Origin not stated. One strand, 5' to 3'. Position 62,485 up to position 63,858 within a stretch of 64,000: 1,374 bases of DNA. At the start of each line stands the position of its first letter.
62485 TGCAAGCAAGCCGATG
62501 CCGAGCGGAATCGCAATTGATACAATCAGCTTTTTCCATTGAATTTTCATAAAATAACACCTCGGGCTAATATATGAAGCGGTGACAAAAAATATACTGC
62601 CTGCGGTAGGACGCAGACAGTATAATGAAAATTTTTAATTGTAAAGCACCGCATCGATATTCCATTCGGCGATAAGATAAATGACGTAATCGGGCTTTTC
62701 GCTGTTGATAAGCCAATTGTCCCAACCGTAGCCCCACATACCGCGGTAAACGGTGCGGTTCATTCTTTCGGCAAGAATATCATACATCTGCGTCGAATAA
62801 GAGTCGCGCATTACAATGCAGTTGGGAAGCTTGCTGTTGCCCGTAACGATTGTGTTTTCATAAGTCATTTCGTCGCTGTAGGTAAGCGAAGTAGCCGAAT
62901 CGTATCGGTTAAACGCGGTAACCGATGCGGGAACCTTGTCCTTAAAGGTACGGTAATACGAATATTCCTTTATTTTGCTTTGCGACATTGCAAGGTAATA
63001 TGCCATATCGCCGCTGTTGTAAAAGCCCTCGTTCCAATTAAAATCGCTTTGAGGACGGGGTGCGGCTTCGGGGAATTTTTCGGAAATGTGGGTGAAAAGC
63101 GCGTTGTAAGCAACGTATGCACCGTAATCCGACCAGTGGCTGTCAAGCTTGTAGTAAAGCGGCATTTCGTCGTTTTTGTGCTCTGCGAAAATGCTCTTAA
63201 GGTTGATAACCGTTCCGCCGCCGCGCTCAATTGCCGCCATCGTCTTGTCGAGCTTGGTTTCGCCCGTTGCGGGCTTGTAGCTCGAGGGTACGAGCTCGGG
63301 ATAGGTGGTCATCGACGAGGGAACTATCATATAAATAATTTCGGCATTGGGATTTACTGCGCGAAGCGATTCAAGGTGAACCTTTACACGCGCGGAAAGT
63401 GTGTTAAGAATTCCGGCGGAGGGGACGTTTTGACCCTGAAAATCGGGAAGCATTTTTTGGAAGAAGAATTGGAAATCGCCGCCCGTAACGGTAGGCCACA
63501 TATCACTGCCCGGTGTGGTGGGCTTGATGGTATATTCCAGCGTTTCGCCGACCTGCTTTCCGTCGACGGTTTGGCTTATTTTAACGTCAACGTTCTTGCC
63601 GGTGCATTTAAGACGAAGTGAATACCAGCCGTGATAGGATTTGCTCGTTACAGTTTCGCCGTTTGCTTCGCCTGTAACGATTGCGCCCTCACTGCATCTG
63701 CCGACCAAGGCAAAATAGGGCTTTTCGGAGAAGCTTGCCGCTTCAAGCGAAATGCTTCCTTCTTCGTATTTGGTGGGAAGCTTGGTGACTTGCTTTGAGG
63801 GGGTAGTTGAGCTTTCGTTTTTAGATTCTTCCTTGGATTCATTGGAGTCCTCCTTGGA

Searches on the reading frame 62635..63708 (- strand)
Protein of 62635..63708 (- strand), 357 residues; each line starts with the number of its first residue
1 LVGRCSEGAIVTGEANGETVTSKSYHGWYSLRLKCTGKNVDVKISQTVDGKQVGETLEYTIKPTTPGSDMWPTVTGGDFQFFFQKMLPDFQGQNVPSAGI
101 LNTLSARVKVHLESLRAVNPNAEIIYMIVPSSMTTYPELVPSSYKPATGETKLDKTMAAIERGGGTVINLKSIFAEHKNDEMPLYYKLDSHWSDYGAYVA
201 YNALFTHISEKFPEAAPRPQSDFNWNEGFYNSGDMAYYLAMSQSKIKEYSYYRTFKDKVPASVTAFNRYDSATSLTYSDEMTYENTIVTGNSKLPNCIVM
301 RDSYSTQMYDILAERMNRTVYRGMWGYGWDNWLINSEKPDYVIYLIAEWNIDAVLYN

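Call 100: search_protein_families(library=pfam, proteins=[window:62635-63708:-], max_evalue=0.00001)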
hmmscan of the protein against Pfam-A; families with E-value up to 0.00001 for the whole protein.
window:62635-63708:- (357 aa): 1 family
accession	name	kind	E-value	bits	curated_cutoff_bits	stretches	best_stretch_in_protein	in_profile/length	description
PF16822.11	ALGX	-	2.4e-16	60.7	26.5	1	121-270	43-189/268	SGNH hydrolase-like domain, acetyltransferase AlgX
